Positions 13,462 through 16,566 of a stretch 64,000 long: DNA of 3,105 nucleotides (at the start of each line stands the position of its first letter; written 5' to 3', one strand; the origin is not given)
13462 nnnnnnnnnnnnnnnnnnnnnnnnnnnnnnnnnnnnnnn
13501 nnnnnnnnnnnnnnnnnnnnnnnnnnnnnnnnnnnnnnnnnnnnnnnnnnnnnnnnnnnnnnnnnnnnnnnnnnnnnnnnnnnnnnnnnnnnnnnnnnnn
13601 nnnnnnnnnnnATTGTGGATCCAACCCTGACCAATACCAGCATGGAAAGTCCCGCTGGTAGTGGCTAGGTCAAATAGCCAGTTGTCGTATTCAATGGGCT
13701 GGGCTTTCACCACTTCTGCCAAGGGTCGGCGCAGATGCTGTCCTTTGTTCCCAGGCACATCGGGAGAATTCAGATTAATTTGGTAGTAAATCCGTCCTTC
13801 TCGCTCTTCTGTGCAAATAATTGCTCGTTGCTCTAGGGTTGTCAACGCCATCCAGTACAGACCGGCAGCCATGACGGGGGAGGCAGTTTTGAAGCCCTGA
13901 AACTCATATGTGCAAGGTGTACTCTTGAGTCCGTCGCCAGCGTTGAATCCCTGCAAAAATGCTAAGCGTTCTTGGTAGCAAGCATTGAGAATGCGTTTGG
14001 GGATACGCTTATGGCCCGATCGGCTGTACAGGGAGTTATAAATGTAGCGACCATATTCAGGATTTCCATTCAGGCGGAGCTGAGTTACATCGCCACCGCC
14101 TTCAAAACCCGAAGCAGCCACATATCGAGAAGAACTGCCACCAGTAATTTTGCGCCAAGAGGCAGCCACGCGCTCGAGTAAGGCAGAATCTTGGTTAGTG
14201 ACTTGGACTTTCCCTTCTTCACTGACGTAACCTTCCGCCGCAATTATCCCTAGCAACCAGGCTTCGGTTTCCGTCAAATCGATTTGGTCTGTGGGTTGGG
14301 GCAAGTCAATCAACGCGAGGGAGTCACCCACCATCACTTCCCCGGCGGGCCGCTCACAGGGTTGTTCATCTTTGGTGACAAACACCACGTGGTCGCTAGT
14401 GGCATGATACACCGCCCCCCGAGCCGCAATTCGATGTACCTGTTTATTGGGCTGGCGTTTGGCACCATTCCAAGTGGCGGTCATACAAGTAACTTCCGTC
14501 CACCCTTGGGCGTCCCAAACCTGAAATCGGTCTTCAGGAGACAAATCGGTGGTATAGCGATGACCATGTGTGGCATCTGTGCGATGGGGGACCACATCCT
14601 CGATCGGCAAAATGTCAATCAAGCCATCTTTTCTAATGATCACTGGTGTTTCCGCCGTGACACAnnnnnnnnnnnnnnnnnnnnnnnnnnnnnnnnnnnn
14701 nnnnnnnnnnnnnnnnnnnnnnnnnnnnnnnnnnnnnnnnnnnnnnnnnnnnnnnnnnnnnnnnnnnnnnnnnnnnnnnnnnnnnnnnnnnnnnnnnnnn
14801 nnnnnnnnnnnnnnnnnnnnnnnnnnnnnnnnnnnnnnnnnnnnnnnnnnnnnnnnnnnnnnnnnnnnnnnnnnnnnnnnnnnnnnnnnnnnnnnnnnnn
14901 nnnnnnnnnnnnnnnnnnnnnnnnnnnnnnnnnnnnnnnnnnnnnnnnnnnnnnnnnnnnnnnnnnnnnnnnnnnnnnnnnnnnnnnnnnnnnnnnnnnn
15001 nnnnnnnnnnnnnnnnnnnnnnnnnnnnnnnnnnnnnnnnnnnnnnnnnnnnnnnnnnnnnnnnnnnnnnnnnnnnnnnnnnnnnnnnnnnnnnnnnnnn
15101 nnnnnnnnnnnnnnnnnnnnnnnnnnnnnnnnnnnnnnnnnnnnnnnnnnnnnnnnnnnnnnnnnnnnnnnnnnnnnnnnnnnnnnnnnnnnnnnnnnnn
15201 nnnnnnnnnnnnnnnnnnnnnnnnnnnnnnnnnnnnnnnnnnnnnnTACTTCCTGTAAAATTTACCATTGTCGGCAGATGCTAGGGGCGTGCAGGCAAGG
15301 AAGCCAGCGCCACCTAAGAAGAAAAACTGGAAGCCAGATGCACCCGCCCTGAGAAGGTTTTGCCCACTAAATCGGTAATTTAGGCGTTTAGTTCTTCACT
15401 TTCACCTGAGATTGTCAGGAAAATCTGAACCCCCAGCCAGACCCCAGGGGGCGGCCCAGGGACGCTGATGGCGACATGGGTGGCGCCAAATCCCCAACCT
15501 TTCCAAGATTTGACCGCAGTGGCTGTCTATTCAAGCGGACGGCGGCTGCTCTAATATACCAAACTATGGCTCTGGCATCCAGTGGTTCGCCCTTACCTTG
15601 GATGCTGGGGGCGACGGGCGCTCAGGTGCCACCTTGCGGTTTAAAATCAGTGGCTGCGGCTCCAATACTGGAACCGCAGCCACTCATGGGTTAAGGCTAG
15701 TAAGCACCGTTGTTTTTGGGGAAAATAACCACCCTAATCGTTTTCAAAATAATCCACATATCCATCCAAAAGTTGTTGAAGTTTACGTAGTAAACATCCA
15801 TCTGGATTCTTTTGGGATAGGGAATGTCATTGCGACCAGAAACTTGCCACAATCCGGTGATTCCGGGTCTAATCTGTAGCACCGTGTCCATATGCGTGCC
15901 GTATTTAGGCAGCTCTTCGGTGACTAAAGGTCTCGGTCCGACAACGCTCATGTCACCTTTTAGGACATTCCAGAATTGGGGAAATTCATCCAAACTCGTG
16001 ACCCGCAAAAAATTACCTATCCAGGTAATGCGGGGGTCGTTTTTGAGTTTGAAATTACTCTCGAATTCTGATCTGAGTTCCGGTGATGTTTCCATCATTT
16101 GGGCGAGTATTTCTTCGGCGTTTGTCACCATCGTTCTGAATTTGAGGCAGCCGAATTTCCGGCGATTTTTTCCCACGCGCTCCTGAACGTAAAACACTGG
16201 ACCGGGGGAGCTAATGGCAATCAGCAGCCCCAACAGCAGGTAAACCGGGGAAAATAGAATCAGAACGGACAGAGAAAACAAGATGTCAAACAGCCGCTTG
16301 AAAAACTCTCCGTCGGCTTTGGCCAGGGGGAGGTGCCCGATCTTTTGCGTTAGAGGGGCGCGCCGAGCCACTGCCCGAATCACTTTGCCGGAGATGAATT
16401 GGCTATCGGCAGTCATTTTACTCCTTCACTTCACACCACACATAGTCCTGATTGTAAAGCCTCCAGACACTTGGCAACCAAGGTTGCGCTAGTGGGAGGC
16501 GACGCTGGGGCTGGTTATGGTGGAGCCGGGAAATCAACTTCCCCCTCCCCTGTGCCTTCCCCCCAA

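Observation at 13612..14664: A 351-aa intein with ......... motifs inserted in the active-site motif of GDP-mannose 4,6-dehydratase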

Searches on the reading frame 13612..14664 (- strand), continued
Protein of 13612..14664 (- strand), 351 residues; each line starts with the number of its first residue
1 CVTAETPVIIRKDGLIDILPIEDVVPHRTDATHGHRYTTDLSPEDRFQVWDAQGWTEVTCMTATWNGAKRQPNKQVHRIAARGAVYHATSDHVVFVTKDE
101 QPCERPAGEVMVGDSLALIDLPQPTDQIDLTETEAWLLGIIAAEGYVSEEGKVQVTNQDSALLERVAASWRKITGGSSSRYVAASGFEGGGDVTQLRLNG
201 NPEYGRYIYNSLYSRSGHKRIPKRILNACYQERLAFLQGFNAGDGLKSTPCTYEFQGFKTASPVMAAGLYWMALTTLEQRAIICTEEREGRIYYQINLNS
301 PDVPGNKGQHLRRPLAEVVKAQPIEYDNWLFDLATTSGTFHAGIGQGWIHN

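Call 58: search_protein_families(library=phrogs, proteins=[L086:39-929:+, L086:1540-2424:+, L086:3082-4020:+, L086:4384-5358:+, L086:7860-9002:+, L086:10172-11002:-, L089:1235-2191:+, L089:4505-5455:+, L089:8298-9221:+, L089:11403-12620:-], max_evalue=0.00001)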
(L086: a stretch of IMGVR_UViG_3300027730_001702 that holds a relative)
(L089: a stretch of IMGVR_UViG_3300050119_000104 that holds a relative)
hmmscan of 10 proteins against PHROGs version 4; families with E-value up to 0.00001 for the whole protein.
L086:39-929:+ (296 aa): 0 families

L086:1540-2424:+ (294 aa): 0 families

L086:3082-4020:+ (312 aa): 1 family
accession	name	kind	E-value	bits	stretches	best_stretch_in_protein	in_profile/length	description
phrog_3139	-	other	8.8e-06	25.8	0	134-177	182-225/387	aminotransferase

L086:4384-5358:+ (324 aa): 1 family
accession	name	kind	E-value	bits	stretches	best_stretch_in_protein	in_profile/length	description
phrog_540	-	DNA, RNA and nucleotide metabolism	7.6e-87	293.3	1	1-322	293-596/715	nucleotide-sugar epimerase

L086:7860-9002:+ (380 aa): 1 family
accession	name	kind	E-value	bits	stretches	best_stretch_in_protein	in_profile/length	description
phrog_97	-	other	2.9e-31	110.2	1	1-248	1-252/506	UvsX-like recombinase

L086:10172-11002:- (276 aa): 0 families

L089:1235-2191:+ (318 aa): 0 families

L089:4505-5455:+ (316 aa): 0 families

L089:8298-9221:+ (307 aa): 1 family
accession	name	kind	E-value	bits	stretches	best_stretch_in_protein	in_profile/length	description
phrog_540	-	DNA, RNA and nucleotide metabolism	2.2e-58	199.3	1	1-301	289-596/715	nucleotide-sugar epimerase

L089:11403-12620:- (405 aa): 4 families
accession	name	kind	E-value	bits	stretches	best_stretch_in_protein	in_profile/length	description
phrog_506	-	integration and excision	2.6e-114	383.5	1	1-395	6-392/403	transposase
phrog_12300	-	integration and excision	1e-72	245.7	1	129-398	7-272/286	transposase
phrog_13964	-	integration and excision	5.3e-44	151.6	1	3-245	3-237/237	transposase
phrog_17087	-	unknown function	5e-40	137.9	1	236-363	2-129/141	-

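Call 59: search_protein_representatives(protein=window:13612-14664:-)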
Query: 351 residues. Proteins with E-value up to 0.001 (for the whole library): 606; up to 1e-10: 218; up to 1e-30: 49. The best 150 are listed.
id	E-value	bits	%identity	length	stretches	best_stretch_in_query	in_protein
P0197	3.5e-167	572.2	68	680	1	1-351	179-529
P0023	2.2e-91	322.9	62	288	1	122-349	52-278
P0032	5.5e-78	278.8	61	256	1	66-269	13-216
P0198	3.4e-71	256.5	41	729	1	1-351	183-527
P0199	5.8e-71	255.7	38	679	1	1-351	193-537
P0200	1.4e-63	231.4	41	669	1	1-351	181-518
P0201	5.5e-61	222.9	40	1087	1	1-351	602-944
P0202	1.8e-59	217.9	39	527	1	1-351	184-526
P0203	1.1e-54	202.2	39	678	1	2-351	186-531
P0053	3.3e-54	200.6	44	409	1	88-351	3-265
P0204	5.6e-53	196.6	41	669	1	2-351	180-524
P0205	2.4e-50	187.9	36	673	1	1-351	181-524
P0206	5.8e-50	186.7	38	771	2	1-300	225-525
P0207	1.9e-48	181.7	37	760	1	1-346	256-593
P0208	2.3e-48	181.4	34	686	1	1-351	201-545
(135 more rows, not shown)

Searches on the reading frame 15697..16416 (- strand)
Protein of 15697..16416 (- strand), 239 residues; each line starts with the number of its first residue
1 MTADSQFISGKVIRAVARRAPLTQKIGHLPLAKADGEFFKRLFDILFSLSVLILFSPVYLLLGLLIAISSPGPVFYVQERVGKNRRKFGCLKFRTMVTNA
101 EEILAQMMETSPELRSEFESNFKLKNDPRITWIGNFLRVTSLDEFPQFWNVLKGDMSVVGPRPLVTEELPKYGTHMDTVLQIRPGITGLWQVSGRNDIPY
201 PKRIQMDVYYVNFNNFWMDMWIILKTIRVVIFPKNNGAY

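Call 34: search_protein_families(library=pfam, proteins=[window:15697-16416:-], max_evalue=0.00001)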
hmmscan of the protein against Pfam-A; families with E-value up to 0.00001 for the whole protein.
window:15697-16416:- (239 aa): 1 family
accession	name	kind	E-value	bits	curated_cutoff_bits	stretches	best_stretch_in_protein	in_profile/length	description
PF02397.22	Bac_transf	-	7.7e-68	228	27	1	40-231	1-178/179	Bacterial sugar transferase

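Call 43: search_protein_families(library=ncbifam, proteins=[window:15697-16416:-], max_evalue=1e-10)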
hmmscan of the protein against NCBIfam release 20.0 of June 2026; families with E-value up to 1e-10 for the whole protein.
window:15697-16416:- (239 aa): 10 families
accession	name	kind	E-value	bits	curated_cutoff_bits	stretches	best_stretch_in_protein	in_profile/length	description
NF052601.1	undeca_RfbP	equivalog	3.1e-127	422.9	330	1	1-239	1-244/244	undecaprenyl-phosphate galactose phosphotransferase family protein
TIGR03022.1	WbaP_sugtrans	subfamily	1.7e-94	317.6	403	1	31-239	250-456/456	undecaprenyl-phosphate galactose phosphotransferase WbaP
TIGR03025.1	EPS_sugtrans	subfamily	1.1e-83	281.9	295.55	1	34-235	252-443/445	exopolysaccharide biosynthesis polyprenyl glycosylphosphotransferase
TIGR03023.1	WcaJ_sugtrans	equivalog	5.6e-67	227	410.75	1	26-235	250-451/453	undecaprenyl-phosphate glucose phosphotransferase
NF011751.0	PRK15204.1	equivalog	6.5e-65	219.6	907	1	30-239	270-476/476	undecaprenyl-phosphate galactose phosphotransferase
NF041877.1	EPS_EpsZ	equivalog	4.3e-58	197.1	800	1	39-232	265-454/459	exopolysaccharide biosynthesis polyisoprenyl-phosphate hexose-1-phosphate transferase EpsZ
TIGR03013.1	EpsB_2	subfamily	4.7e-46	157.8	393.35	1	36-234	251-440/443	TIGR03013 family XrtA/PEP-CTERM system glycosyltransferase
NF007518.0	PRK10124.1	equivalog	1.6e-35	122.8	684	1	38-227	272-454/464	undecaprenyl-phosphate glucose phosphotransferase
NF050817.1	PolSacchBiosHfsE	equivalog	2.7e-31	108.8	750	1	37-230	269-459/467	polysaccharide biosynthesis protein HfsE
NF045514.1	glycotran_HepC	equivalog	3.2e-24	85.4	140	1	38-166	115-214/220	heterocyst development glycosyltransferase HepC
